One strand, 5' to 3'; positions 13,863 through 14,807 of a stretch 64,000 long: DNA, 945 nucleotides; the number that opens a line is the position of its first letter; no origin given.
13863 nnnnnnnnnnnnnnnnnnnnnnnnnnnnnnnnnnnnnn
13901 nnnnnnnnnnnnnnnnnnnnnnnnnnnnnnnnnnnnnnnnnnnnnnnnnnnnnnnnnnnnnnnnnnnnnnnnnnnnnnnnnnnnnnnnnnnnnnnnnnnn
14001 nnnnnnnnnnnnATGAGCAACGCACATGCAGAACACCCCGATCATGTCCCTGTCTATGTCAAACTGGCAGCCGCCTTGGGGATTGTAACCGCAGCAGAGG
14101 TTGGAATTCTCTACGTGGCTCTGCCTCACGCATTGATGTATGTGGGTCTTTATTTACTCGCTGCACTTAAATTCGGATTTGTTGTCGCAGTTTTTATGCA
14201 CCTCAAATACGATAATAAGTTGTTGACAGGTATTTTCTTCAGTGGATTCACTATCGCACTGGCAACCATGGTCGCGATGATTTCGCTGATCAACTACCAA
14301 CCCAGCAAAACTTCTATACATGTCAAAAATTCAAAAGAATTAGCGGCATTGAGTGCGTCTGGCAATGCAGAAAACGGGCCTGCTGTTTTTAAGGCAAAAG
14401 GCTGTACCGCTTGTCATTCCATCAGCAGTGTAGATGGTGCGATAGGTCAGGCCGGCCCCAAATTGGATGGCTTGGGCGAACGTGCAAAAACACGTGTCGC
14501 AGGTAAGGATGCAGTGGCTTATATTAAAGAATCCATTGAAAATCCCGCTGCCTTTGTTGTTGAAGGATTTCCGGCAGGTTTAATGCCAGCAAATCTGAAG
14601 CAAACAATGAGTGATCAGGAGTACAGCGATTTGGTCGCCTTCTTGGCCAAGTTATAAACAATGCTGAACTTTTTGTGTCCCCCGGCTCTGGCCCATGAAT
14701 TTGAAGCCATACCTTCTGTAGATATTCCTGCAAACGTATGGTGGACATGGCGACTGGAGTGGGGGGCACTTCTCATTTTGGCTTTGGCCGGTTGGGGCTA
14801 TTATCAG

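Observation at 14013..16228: Subunit IV-cytochrome c fusion, and a paralogous tethered cytochrome c with a 2 x 69-nt in-frame tandem duplication in its linker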

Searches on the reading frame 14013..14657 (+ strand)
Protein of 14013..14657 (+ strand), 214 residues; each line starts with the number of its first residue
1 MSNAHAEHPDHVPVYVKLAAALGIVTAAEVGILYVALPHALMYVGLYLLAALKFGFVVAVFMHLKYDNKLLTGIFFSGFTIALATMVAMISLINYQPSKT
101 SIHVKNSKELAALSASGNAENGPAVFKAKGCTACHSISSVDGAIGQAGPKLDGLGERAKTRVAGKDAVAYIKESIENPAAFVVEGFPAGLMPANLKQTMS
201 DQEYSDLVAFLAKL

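Call 4: search_protein_families(library=pfam, proteins=[window:14013-14657:+], max_evalue=0.01)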
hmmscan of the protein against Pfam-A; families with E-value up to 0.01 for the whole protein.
window:14013-14657:+ (214 aa): 3 families
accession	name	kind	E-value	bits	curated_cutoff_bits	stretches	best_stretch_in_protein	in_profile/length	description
PF00034.26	Cytochrom_C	-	8.6e-09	37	21.3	1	119-214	1-89/90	Cytochrome c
PF03626.19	COX4_pro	-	8.8e-09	36.1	28.9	1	19-85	4-70/72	Prokaryotic Cytochrome C oxidase subunit IV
PF13442.11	Cytochrome_CBB3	-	5.6e-07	30.2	27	1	118-211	2-68/68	Cytochrome C oxidase, cbb3-type, subunit III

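Call 5: find_homologous_proteins(query=window:14013-14654:+)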
Query window:14013-14654:+ (214 aa): 87 proteins with E <= 0.001 among 1008 candidates.
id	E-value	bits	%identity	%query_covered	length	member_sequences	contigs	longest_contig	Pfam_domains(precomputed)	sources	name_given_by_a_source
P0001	2.5e-132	457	100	100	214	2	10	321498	PF03626.20,PF13442.12,PF00034.27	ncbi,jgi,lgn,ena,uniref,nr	ncbi:hypothetical protein COW36_00790 [bacterium (Candidatus Blackallbacteria) CG17_big_fil_post_rev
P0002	8.1e-116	403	85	100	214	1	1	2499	PF03626.20,PF00034.27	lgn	-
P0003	3.8e-112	391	84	100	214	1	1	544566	PF03626.20,PF13442.12,PF00034.27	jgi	jgi:cytochrome c oxidase subunit IV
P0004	1.7e-110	386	83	99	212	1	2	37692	PF03626.20,PF13442.12,PF00034.27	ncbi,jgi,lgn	ncbi:MAG: c-type cytochrome [Candidatus Sericytochromatia bacterium]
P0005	5.6e-110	384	83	99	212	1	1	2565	PF03626.20,PF13442.12,PF00034.27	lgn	-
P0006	9.0e-110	383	83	99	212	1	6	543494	PF03626.20,PF13442.12,PF00034.27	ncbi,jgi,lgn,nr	ncbi:MAG: c-type cytochrome [Candidatus Sericytochromatia bacterium]|jgi:cytochrome c2|nr:c-type cyt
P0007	9.6e-110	383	83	99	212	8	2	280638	PF03626.20,PF13442.12,PF00034.27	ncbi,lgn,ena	-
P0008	1.3e-99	350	82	92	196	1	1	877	PF03626.20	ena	-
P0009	1.2e-97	344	80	92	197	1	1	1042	PF03626.20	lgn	-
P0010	6.1e-93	328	73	100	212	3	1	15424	PF03626.20,PF13442.12,PF00034.27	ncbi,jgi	jgi:cytochrome c oxidase subunit 4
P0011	6.6e-90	319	74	93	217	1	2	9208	PF03626.20,PF00034.27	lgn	-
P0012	7.8e-90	318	73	96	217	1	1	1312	PF03626.20,PF13442.12,PF00034.27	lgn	-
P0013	2.7e-89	317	72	100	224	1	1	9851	PF03626.20,PF13442.12,PF00034.27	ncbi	-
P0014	3.5e-89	316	70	97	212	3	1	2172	PF03626.20,PF13442.12,PF00034.27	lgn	-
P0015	4.9e-89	316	70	99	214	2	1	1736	PF03626.20,PF13442.12,PF00034.27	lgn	-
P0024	2.3e-86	307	71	97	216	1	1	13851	PF03626.20,PF13442.12,PF00034.27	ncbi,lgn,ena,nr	ncbi:MAG: hypothetical protein CVV27_01080 [Candidatus Melainabacteria bacterium HGW-Melainabacteria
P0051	9.2e-33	132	38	100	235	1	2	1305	PF03626.20,PF00034.27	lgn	-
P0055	5.4e-30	123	64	48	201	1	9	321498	PF13442.12,PF00034.27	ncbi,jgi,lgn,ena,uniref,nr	ncbi:hypothetical protein COW36_00780 [bacterium (Candidatus Blackallbacteria) CG17_big_fil_post_rev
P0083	3.6e-7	49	29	97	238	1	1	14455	PF03626.20,PF00034.27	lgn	-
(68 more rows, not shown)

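Call 23: search_solved_structures(query=A1, max_evalue=1, show_alignments=2)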
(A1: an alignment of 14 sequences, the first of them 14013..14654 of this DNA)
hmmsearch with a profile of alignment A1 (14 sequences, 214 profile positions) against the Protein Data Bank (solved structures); distinct sequences matched with E-value up to 1: 136 (the best 60 are shown).
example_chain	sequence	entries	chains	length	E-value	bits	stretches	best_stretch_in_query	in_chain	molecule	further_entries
7zs0_A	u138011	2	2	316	1.3e-20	77.4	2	119-213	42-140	Hypothetical (Diheme) protein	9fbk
7zs1_A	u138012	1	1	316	3.4e-20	76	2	119-213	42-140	Hypothetical (Diheme) protein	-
7zs2_A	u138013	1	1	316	3.5e-20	76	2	119-213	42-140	Hypothetical (Diheme) protein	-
1w2l_A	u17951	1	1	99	3.9e-15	59.5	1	121-213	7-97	CYTOCHROME OXIDASE SUBUNIT II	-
9l08_A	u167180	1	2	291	4e-10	43.1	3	113-161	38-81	Covalently Connected Cytochrome c555 trimer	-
1h31_B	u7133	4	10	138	6.8e-08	35.8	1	111-214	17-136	CYTOCHROME C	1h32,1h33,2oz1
2c1d_B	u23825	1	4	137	3.3e-06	30.3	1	103-214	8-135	SOXX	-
1jdl_A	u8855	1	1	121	1.5e-05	28.2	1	117-167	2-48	CYTOCHROME C2, ISO-2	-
8ed4_I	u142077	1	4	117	2.6e-05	27.4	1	117-166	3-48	C-type cytochrome c552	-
6xkw_Y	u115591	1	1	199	6e-05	26.2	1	115-178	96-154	Cytochrome c-type cyt cy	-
1raq_A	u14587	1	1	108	7.3e-05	25.9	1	116-213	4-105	REP A2 ISO-1-CYTOCHROME C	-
1yeb_A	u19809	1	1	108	7.5e-05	25.9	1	116-213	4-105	CYTOCHROME C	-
1co6_A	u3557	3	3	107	7.5e-05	25.9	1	119-213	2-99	PROTEIN (CYTOCHROME C2) | CYTOCHROME C2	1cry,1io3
1ccr_A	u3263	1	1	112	7.5e-05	25.9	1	117-167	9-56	CYTOCHROME C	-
1irv_A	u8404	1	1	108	8e-05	25.8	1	116-213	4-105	CYTOCHROME C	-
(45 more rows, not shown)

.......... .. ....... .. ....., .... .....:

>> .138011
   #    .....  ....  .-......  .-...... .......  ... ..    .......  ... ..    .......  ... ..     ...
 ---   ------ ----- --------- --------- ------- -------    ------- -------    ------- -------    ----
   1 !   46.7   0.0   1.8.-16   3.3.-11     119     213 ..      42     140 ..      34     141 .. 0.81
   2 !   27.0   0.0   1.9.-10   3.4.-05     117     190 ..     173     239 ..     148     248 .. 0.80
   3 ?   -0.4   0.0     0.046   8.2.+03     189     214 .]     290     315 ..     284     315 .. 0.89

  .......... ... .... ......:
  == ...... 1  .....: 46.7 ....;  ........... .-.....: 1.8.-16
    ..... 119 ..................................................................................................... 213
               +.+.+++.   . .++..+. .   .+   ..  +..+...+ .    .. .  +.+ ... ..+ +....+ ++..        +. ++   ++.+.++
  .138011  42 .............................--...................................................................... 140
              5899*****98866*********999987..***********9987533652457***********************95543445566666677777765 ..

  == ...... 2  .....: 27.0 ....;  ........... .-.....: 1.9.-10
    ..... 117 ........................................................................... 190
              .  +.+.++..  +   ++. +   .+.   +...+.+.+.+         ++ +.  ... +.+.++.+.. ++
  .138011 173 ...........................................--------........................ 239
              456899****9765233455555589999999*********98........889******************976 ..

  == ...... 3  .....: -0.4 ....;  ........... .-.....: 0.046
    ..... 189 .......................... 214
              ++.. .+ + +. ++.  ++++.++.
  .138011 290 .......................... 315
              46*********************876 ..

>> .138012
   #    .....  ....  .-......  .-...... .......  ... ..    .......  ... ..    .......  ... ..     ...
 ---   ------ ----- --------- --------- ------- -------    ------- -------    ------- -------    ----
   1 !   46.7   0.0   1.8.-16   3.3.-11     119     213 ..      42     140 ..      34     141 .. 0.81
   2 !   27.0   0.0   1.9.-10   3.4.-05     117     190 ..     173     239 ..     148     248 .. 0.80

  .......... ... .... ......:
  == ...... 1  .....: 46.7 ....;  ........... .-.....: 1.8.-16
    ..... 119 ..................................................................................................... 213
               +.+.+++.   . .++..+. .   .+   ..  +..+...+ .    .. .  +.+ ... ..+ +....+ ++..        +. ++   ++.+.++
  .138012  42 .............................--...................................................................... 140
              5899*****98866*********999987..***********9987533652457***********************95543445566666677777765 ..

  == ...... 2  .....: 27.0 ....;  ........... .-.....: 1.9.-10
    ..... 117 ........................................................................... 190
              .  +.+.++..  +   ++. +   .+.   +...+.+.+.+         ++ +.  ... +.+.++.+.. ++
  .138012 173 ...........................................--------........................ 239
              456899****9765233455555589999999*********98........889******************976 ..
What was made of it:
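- The profile E-value to 1W2L is 3.9e-15 (call 23).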

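Call 27: find_encoding_contigs(protein=P0051, flank=8000, max_places=3)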
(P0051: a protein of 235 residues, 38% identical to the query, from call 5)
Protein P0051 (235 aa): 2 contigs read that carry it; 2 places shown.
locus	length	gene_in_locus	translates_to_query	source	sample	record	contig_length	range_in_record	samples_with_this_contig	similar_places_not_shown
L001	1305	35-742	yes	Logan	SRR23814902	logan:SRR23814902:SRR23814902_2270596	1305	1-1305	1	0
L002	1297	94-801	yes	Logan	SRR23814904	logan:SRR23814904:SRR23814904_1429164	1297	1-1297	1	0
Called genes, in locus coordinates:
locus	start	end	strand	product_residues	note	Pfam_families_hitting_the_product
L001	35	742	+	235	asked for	PF03626:COX4_pro, PF00034:Cytochrom_C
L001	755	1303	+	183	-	?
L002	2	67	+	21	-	?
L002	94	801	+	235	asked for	PF03626:COX4_pro, PF00034:Cytochrom_C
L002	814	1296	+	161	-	?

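Call 28: find_encoding_contigs(protein=P0083, flank=8000, max_places=3)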
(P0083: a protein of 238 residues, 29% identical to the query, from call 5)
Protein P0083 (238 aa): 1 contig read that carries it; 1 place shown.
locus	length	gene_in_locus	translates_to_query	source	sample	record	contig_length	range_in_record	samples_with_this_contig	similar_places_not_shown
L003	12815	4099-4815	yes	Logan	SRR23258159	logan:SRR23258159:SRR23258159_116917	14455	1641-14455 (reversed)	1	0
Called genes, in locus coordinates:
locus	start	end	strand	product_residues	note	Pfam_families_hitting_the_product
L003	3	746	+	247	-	?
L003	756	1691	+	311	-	PF02790:COX2_TM, PF00116:COX2, PF00034:Cytochrom_C, PF13442:Cytochrome_CBB3 (weak)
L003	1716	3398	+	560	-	PF00115:COX1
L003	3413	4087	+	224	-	PF00510:COX3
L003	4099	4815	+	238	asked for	PF03626:COX4_pro, PF00034:Cytochrom_C (weak)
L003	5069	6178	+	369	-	PF04313:HSDR_N (faint)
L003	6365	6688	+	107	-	-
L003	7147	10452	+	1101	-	PF03118:RNA_pol_A_CTD, PF04545:Sigma70_r4 (faint), PF26169:HHH_XRCC3_RpoA (faint), PF03118:RNA_pol_A_CTD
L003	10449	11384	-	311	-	PF00116:COX2 (weak)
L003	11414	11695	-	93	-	-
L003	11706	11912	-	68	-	-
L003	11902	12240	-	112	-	PF03626:COX4_pro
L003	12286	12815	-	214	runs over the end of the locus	PF00510:COX3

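Call 29: search_protein_representatives(alignment_id=A1)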
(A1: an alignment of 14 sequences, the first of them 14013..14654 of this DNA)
Query: 14 sequences, 214 profile positions. Proteins with E-value up to 0.001 (for the whole library): 13420; up to 1e-10: 3384; up to 1e-30: 99. The best 150 are listed.
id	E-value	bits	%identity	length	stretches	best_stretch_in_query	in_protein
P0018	1.9e-99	348.1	-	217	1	3-214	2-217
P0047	4.8e-90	317.4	-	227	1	1-214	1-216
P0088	2.1e-68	246.7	-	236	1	3-214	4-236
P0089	3.2e-64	233.0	-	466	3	102-214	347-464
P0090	1.0e-62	228.1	-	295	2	111-214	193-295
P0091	3.6e-61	223.1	-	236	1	6-213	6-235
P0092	6.8e-59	215.6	-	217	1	4-214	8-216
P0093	9.0e-59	215.2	-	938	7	113-214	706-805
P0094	2.6e-57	210.4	-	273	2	115-214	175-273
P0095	2.6e-57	210.4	-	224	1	5-214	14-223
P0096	6.7e-56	205.8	-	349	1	8-213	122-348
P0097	1.4e-55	204.7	-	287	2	99-214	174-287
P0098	1.3e-54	201.6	-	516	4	99-214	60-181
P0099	5.9e-53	196.2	-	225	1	8-214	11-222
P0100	8.5e-53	195.7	-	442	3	110-214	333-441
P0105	7.4e-48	179.5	-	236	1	6-214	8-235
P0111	2.3e-46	174.6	-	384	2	4-211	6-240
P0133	3.7e-38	147.9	-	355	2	7-177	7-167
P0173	2.4e-31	125.6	-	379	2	11-97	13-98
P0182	8.1e-31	123.9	-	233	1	10-214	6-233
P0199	3.5e-28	115.2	-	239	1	5-213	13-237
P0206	1.7e-27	113.0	-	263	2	3-97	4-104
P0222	8.6e-27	110.7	-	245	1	15-214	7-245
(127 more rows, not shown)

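Call 30: find_related_loci(query=A1, collection=genome_contigs, flank=8000)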
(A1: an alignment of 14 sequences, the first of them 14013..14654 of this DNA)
Query A1 (214 aa) in genome_contigs; peptide patterns used: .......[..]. (x = any residue, [..] = any of these).
335 stretches matched a pattern; 126 encode a relative of the query (tblastn E <= 1e-3); the best 80 are kept; 80 distinct loci.
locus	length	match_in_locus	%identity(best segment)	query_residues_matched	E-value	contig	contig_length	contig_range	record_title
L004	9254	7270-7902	83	3-214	6e-119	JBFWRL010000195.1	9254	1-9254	MAG: Candidatus Sericytochromatia bacterium isolate CA_2019_TPBF_205 NODE_30465_length_9254_cov_4.985209_TPBF, whole gen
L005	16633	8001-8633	83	3-214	1e-118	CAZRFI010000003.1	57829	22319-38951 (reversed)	MAG TPA_asm: uncultured Candidatus Sericytochromatia bacterium isolate binchicken_co266_209 genome assembly, contig: NOD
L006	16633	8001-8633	83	3-214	3e-118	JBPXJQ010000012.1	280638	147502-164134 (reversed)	MAG: Candidatus Blackallbacteria bacterium isolate mt_P12 k141_153089, whole genome shotgun sequence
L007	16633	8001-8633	83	3-214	2e-118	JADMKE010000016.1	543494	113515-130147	MAG: Candidatus Sericytochromatia bacterium isolate MAG_89 NODE_9_length_543494_cov_20.099695, whole genome shotgun sequ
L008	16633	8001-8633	83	3-214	4e-118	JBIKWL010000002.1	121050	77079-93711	MAG: Candidatus Sericytochromatia bacterium isolate ME2015-09-13_3300035666_group6_bin207 Rohwer_bin1392_scaffold_67_c1,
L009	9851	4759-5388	72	2-214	1e-96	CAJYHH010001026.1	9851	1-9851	MAG: Candidatus Sericytochromatia bacterium isolate maxbin_SP350_1.003_cleaned genome assembly, contig: k127_338119, who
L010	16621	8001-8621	69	7-214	1e-95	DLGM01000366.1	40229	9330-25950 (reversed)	MAG TPA_asm: Cyanobacteria bacterium UBA7694 UBA7694_contig_17709, whole genome shotgun sequence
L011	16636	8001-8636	69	1-214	1e-94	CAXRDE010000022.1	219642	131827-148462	MAG: Candidatus Sericytochromatia bacterium isolate CJ05B_2.89 genome assembly, contig: k141_668773, whole genome shotgu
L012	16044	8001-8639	68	1-214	1e-93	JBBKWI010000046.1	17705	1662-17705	MAG: Candidatus Sericytochromatia bacterium isolate metabat_bins.305 k119_4241803, whole genome shotgun sequence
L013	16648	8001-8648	67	1-214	9e-89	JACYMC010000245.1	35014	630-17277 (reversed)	MAG: Candidatus Sericytochromatia bacterium isolate T60_A2020_004 NODE_1118_length_35014_cov_10.4737, whole genome shotg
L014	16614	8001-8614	67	7-211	3e-79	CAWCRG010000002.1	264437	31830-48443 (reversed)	MAG: Candidatus Sericytochromatia bacterium isolate MFD03250.bin.2.6 genome assembly, contig: contig_13863, whole genome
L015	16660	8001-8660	36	7-214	1e-42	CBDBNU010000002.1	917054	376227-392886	MAG: Dehalococcoidia bacterium isolate 71a96c89-020c-4782-a771-d9249ff8f4bc genome assembly, contig: contig_2, whole gen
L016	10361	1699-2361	35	7-214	5e-42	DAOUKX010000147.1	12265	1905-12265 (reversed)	MAG TPA_asm: Dehalococcoidia bacterium isolate S8_365 435952, whole genome shotgun sequence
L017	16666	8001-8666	35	5-214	9e-42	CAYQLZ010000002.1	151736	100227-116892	MAG TPA_asm: uncultured Dehalococcoidia bacterium isolate SRP109090_co1_36 genome assembly, contig: NODE_71_length_15173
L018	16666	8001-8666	35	5-214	2e-41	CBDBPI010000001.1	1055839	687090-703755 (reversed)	MAG: Dehalococcoidia bacterium isolate 10daed5f-1fdc-4a8a-833a-0f530d489894 genome assembly, contig: contig_1, whole gen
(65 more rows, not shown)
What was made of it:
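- About 47 90%-identity clusters, at least 32 50%-identity clusters, and genomes of two phyla share the architecture (calls 5, 29, 30).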

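Call 31: predict_structure(alignment_id=A1)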
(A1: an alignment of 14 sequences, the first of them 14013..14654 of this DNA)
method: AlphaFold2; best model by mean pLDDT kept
length: 214 residues; sequences in the alignment: 14
mean_pLDDT: 81.5   pTM: 0.49
mean pLDDT of the five models: 81.5, 77.2, 77.0, 75.4, 73.9
residues with pLDDT >= 90: 77; 70-90: 103; 50-70: 23; < 50: 11
segments of 3 or more residues with pLDDT < 50: 1-4, 97-100
pLDDT, mean of each block of 10 residues (from residue 1): 49 79 92 91 91 84 73 77 81 60 53 71 94 92 89 91 90 90 84 85 93 93
secondary structure, 60 per line:
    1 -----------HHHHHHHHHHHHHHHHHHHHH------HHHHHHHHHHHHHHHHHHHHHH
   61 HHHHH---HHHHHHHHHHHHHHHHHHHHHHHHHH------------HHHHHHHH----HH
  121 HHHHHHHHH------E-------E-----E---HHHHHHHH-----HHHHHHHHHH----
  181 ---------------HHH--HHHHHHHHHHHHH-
elements in order: H12-32 H39-65 H69-94 H107-114 H119-129 H154-161 H167-176 H201-213
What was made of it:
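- On COX4_pro (prokaryotic oxidase subunit IV: CyoD/QoxD/CtaF): AlphaFold2 predicts helices 12-32, 39-65 and 69-94, with pLDDT about 73-92 (call 31).
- Checked: AlphaFold2 (mean pLDDT 81.5) gives helices 12-32, 39-65 and 69-94, a low-confidence stretch at about 95-106, and a c domain at 107-214 with pLDDT about 90 (call 31).
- AlphaFold2 predicts three TM helices (call 31).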
